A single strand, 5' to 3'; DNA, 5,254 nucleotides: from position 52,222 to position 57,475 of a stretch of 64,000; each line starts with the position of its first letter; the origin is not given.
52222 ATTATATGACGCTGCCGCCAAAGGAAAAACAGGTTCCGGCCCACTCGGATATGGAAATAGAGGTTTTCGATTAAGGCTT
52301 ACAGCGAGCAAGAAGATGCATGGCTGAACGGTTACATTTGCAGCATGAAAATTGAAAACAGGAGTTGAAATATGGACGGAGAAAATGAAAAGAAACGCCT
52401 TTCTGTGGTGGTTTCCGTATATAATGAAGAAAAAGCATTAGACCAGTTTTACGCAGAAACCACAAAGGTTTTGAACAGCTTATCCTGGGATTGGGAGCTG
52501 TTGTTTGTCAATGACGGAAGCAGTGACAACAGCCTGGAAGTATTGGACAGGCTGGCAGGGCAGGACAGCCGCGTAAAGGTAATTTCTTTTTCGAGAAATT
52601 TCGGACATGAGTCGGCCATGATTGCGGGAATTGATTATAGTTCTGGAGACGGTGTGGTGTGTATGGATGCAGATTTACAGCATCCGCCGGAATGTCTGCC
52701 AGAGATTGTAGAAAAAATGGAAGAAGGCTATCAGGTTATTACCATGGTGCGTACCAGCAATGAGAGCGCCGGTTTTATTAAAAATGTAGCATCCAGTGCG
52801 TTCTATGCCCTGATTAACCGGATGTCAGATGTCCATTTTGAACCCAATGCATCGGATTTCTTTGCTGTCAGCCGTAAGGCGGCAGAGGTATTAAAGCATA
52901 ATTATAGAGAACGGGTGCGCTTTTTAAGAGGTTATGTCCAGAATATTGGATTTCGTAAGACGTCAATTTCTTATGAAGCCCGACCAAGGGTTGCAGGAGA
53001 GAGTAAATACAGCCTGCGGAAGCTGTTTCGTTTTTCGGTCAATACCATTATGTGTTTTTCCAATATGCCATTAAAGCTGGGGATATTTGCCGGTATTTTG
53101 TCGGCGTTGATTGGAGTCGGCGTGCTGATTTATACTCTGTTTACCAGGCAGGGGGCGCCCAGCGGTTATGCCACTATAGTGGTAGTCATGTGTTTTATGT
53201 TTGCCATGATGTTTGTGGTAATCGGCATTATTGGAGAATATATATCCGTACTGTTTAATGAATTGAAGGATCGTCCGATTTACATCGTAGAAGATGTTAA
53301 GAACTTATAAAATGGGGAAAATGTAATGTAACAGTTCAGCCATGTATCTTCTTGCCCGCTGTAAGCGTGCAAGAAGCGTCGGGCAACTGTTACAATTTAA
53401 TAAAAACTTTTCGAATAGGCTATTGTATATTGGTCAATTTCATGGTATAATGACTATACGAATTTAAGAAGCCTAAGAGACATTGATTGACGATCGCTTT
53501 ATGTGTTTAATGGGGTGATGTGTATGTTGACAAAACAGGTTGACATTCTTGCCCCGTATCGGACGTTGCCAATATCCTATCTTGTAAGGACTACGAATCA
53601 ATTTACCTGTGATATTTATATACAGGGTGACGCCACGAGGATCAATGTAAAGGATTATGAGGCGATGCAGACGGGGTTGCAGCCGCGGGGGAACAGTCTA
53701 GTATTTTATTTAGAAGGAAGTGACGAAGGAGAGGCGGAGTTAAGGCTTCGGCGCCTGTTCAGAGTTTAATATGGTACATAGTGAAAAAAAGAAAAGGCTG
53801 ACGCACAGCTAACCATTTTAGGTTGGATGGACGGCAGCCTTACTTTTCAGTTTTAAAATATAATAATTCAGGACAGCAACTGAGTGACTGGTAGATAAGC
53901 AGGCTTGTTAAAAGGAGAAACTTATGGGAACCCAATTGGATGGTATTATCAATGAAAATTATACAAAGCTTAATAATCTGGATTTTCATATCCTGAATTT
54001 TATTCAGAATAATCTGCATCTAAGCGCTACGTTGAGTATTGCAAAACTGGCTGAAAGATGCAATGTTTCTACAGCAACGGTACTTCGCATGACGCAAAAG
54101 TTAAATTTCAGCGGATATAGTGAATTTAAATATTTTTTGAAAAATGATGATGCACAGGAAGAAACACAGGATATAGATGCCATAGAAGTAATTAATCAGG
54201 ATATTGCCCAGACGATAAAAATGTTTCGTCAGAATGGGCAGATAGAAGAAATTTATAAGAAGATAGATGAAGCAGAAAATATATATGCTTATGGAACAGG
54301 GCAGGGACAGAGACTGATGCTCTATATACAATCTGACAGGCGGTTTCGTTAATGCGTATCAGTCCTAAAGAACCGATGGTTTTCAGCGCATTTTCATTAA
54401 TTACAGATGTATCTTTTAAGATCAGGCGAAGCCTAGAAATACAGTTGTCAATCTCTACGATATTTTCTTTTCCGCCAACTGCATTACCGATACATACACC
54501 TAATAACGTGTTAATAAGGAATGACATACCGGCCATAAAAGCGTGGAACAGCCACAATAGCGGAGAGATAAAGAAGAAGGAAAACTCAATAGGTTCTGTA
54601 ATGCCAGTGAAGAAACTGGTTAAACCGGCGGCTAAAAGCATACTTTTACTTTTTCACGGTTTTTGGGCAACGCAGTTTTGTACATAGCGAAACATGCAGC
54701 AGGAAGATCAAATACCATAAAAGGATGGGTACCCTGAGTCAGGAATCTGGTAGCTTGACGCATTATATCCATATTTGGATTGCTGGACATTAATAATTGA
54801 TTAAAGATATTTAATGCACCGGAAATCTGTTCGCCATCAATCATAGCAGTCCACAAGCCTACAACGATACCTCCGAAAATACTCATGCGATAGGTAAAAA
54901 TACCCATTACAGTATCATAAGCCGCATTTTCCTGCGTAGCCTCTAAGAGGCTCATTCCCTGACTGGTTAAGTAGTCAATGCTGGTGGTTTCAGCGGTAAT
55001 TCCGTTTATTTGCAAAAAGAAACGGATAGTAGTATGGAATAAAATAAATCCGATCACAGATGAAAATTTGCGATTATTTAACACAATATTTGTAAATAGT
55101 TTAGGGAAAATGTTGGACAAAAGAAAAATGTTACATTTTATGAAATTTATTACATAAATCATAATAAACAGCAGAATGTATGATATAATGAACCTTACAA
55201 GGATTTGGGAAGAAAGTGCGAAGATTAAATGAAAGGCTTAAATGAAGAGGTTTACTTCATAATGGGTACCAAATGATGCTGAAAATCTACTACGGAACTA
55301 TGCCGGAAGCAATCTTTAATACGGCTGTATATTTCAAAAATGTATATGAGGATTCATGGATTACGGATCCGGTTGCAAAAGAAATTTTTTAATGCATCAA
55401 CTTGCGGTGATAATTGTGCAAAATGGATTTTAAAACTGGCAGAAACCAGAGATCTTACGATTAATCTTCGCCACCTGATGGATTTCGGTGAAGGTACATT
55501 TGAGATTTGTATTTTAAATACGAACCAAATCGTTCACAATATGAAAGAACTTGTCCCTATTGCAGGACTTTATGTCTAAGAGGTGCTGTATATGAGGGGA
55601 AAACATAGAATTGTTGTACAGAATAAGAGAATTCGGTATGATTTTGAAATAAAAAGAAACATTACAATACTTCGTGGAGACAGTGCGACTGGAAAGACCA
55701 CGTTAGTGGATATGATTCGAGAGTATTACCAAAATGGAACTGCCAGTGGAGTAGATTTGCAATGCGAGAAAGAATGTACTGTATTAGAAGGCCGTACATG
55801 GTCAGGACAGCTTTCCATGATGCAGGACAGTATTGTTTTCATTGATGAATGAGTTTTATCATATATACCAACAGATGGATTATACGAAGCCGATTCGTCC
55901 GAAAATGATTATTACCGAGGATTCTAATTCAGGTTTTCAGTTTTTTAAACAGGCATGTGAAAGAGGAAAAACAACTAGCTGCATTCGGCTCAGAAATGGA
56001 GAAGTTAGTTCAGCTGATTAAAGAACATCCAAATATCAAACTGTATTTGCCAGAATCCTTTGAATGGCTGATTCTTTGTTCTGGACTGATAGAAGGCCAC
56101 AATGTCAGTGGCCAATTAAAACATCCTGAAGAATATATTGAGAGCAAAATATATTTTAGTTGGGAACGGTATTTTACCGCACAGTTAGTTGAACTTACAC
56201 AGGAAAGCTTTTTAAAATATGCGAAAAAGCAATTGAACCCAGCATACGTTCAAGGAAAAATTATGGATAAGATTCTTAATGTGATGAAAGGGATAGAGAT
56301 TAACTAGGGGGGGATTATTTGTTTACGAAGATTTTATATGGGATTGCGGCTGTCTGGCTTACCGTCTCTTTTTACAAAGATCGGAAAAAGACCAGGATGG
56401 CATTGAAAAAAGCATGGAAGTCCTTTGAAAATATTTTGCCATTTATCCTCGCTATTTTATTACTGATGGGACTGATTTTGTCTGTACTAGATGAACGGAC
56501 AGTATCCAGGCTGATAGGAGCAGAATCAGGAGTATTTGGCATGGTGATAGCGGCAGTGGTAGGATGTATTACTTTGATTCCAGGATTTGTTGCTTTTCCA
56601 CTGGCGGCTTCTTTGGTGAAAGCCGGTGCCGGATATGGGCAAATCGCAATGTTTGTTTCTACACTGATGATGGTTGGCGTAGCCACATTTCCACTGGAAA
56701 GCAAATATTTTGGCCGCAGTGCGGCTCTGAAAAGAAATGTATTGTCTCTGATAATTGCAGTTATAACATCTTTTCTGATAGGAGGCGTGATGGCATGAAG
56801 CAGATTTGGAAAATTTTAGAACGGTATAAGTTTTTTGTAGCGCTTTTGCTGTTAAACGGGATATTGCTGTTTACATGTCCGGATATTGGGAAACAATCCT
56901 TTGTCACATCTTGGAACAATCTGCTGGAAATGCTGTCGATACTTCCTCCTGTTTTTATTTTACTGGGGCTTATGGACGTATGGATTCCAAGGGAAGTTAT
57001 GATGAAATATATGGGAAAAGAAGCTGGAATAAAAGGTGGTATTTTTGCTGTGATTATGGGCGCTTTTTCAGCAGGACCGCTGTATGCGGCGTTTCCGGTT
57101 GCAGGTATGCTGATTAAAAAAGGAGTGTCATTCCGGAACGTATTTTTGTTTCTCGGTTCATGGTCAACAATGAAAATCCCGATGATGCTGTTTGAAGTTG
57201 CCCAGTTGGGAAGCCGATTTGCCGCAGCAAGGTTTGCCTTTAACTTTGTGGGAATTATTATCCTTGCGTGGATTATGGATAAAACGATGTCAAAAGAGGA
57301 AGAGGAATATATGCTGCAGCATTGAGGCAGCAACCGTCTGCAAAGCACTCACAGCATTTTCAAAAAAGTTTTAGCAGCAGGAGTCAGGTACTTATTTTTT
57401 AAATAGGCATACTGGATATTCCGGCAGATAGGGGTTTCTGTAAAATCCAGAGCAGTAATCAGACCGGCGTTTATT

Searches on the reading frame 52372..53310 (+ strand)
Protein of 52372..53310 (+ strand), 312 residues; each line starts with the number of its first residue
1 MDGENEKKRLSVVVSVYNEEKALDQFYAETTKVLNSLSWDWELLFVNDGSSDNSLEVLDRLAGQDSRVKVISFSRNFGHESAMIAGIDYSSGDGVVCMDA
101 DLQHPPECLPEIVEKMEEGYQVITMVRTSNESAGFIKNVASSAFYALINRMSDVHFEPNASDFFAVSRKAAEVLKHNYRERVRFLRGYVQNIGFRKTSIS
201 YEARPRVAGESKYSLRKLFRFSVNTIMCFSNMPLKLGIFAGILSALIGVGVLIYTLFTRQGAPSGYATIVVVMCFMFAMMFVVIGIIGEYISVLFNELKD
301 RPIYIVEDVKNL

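Call 9: search_protein_families(library=pfam, proteins=[window:52372-53310:+], max_evalue=0.0001)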
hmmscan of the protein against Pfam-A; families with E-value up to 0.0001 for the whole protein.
window:52372-53310:+ (312 aa): 2 families
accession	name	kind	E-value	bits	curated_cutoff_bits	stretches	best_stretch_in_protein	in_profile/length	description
PF00535.33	Glycos_transf_2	-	4.6e-32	111.7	23.3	1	11-171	1-164/168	Glycosyl transferase family 2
PF10111.15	Glyco_tranf_2_2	-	9e-05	22.5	27.3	0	11-118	1-113/276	Glycosyltransferase like family 2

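Call 71: search_protein_families(library=ncbifam, proteins=[window:52372-53310:+], max_evalue=1e-10)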
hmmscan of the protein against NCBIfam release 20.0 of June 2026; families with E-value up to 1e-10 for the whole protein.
window:52372-53310:+ (312 aa): 5 families
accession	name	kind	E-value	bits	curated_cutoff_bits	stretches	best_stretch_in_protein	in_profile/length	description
NF047588.1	GlcsyltransPgfSStrep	equivalog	2.1e-76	257.1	500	1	9-308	2-304/308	glycosyltransferase PgfS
NF007986.1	PRK10714.1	equivalog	9.9e-51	172.6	529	1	7-309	5-311/316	undecaprenyl-phosphate 4-deoxy-4-formamido-L-arabinose transferase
TIGR03937.1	PgaC_IcaA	equivalog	3.1e-18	65.9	422.3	1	6-122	43-156/407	poly-beta-1,6-N-acetyl-D-glucosamine synthase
NF007482.0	PRK10073.1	equivalog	7.7e-14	51.4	423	1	5-114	3-108/334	glycosyltransferase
NF047683.1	TeichurnBiosyTuaG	equivalog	9.7e-11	41.8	400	0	6-122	4-117/252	teichuronic acid biosynthesis protein TuaG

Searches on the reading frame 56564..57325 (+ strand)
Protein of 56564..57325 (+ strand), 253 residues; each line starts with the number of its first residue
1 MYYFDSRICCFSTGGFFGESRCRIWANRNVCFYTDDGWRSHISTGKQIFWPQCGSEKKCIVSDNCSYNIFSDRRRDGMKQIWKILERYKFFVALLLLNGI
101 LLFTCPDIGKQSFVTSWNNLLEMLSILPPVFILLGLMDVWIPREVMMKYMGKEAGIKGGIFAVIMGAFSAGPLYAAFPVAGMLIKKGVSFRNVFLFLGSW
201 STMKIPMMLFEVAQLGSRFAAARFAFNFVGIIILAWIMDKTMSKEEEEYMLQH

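Call 45: search_protein_families(library=pfam, proteins=[window:56564-57325:+], max_evalue=0.1)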
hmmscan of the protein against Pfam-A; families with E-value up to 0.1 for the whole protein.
window:56564-57325:+ (253 aa): 1 family
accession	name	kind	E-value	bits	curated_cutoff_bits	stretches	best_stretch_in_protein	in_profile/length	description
PF03773.19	ArsP_1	-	2.3e-13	50.4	32.3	1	120-248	13-141/294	Predicted permease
